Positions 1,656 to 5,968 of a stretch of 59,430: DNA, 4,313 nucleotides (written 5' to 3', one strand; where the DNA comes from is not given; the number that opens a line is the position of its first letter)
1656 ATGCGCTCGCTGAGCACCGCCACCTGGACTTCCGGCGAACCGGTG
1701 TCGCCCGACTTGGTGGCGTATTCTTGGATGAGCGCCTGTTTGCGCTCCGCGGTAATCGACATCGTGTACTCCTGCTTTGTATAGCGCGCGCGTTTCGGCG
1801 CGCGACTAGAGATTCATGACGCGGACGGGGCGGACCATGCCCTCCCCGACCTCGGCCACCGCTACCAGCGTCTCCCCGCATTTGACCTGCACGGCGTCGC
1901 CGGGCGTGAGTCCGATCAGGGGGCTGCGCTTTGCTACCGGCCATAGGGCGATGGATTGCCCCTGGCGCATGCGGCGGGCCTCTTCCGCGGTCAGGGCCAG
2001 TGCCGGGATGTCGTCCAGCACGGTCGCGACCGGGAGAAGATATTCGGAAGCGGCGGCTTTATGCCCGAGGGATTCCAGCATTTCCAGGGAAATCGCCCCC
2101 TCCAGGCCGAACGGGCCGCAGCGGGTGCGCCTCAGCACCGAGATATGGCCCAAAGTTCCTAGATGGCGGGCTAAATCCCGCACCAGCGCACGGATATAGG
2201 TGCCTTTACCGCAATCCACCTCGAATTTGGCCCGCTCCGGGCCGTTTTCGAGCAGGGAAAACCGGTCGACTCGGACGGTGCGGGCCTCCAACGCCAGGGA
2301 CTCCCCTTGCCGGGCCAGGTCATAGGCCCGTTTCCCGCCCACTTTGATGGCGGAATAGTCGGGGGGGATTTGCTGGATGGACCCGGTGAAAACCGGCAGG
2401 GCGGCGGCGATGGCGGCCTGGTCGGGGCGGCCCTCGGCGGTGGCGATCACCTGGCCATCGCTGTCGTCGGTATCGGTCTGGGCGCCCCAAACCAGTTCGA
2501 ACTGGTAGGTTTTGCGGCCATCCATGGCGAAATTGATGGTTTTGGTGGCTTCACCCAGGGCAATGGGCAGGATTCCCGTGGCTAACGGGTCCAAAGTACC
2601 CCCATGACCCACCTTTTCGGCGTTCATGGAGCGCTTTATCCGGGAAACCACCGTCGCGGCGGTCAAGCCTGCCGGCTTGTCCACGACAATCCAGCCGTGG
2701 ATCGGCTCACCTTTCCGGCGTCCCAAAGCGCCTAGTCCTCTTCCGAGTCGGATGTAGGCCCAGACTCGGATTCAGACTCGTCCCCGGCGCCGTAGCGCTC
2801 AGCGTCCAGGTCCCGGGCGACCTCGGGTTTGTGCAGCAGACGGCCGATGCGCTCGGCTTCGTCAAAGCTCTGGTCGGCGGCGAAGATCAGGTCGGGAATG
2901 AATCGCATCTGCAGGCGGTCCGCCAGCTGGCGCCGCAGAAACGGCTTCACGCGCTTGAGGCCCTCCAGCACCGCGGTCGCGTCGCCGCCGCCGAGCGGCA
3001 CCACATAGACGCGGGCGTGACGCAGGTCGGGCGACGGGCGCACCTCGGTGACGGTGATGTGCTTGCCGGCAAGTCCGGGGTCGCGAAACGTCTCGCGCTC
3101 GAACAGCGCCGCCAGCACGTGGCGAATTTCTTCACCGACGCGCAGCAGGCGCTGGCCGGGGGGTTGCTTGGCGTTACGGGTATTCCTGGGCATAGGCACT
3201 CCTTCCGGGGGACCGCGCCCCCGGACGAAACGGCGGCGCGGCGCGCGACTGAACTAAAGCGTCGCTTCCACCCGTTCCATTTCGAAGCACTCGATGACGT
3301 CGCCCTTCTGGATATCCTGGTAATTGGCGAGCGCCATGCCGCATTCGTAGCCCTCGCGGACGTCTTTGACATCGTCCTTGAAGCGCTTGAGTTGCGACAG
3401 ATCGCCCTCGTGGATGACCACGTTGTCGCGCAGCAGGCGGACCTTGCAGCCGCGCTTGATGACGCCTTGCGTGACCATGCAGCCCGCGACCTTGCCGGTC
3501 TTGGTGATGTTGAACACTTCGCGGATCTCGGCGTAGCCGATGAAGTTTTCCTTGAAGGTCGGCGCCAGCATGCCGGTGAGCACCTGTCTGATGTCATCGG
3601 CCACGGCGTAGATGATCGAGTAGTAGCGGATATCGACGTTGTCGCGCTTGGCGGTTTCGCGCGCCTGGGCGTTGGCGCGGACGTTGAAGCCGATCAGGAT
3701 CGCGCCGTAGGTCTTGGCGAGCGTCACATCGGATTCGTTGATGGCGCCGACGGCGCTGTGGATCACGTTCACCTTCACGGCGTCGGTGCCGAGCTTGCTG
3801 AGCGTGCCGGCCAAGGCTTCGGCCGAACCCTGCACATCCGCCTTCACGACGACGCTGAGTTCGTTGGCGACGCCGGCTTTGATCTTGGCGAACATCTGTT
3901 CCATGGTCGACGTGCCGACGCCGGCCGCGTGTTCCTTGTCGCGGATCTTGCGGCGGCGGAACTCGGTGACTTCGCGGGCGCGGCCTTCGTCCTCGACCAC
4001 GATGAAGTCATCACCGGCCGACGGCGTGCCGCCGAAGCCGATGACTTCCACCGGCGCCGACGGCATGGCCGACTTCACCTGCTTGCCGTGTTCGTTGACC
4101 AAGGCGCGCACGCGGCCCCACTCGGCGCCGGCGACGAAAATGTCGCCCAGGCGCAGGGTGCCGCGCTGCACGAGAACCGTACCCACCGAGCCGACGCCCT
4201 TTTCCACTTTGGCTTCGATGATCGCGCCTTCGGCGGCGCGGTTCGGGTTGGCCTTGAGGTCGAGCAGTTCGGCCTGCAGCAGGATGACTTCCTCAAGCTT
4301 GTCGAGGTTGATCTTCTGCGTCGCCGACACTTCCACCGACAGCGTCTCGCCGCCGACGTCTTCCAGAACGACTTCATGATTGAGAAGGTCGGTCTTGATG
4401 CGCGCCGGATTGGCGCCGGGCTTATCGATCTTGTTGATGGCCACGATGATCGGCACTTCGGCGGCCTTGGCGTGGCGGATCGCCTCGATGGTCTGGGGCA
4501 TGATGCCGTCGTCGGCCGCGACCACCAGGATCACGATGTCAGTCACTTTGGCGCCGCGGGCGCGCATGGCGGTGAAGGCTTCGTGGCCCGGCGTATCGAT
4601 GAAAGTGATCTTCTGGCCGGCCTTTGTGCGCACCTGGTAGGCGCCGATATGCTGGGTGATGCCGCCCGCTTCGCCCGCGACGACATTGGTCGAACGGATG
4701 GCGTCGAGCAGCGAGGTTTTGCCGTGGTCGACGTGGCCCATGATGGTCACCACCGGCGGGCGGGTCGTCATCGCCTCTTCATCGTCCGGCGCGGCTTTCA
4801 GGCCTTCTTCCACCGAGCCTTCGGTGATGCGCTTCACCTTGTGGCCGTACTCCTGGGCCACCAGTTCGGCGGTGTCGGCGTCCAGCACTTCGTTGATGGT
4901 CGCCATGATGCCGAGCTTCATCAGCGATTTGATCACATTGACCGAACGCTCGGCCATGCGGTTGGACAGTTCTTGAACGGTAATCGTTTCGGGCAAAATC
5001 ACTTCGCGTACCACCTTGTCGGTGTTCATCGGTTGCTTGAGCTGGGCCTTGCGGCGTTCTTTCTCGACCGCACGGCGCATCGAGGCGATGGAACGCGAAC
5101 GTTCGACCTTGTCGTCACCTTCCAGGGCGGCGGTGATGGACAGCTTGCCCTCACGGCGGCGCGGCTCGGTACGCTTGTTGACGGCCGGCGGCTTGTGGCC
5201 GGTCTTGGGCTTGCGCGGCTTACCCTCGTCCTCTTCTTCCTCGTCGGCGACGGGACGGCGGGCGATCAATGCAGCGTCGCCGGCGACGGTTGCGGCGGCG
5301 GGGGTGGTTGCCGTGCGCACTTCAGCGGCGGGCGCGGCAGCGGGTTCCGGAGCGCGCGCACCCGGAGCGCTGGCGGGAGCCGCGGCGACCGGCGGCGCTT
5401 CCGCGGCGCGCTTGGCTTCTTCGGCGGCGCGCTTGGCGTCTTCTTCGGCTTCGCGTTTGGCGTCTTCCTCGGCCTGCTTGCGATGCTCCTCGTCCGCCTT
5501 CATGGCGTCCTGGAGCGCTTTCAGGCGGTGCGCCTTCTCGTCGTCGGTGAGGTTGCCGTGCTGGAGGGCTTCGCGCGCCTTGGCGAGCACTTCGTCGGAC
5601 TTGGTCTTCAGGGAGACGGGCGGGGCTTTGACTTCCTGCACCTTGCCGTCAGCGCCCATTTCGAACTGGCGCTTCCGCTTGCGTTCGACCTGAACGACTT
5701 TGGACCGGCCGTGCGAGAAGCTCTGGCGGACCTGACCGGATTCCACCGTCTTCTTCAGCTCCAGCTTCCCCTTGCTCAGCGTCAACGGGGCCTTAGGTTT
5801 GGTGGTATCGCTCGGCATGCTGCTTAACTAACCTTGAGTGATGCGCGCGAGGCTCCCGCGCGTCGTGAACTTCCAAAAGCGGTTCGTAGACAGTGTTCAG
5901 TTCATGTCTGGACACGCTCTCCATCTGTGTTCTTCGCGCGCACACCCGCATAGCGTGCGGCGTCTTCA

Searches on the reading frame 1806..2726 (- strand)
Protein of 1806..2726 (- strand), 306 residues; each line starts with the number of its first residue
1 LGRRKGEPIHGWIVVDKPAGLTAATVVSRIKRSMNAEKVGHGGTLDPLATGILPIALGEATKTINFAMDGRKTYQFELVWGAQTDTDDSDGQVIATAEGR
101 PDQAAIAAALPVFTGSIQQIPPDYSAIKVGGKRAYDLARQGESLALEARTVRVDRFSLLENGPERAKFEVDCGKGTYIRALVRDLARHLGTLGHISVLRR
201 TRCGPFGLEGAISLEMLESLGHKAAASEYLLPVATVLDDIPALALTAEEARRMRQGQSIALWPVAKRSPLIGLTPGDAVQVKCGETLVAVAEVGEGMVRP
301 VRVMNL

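Call 79: search_protein_families(library=pfam, proteins=[window:1806-2726:-], max_evalue=0.00001)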
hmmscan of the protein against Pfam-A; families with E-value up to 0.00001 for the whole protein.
window:1806-2726:- (306 aa): 2 families
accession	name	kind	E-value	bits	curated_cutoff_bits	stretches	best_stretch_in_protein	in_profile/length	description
PF01509.24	TruB_N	-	3.8e-52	177.1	27.3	1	31-178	1-149/149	TruB family pseudouridylate synthase (N terminal domain)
PF16198.10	TruB_C_2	-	6.3e-10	39.5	29.3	1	179-237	1-65/66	tRNA pseudouridylate synthase B C-terminal domain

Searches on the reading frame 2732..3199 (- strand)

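Call 79: search_protein_families(library=pfam, proteins=[window:2732-3199:-], max_evalue=0.00001)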
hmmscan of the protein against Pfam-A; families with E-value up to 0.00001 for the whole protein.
window:2732-3199:- (155 aa): 1 family
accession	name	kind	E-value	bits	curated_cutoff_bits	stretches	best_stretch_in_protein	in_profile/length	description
PF02033.23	RBFA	-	1.2e-27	96.7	34.7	1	17-122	1-105/105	Ribosome-binding factor A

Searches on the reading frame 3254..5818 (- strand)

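Call 79: search_protein_families(library=pfam, proteins=[window:3254-5818:-], max_evalue=0.00001)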
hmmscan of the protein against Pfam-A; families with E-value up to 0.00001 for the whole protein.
window:3254-5818:- (854 aa): 7 families
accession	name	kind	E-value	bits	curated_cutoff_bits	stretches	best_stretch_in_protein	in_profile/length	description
PF11987.13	IF-2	-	1.9e-40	137.8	27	1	634-743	7-116/117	Translation-initiation factor 2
PF00009.33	GTP_EFTU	-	5e-34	118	26.5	1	357-513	6-183/188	Elongation factor Tu GTP binding domain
PF22042.2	EF-G_D2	-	2.4e-25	88.9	27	1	529-608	2-84/84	Elongation factor G domain 2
PF04760.21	IF2_N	-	2.2e-15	56.6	25.3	1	276-327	1-53/53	Translation initiation factor IF-2, N-terminal region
PF01926.29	MMR_HSR1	-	6.6e-12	46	21.9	1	357-463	2-113/113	50S ribosome-binding GTPase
PF03144.31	GTP_EFTU_D2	-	7.8e-11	42.7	30.3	1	775-842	1-72/73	Elongation factor Tu domain 2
PF08364.16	IF2_assoc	-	3.5e-09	37.2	24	1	16-51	1-35/39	Bacterial translation initiation factor IF-2 associated region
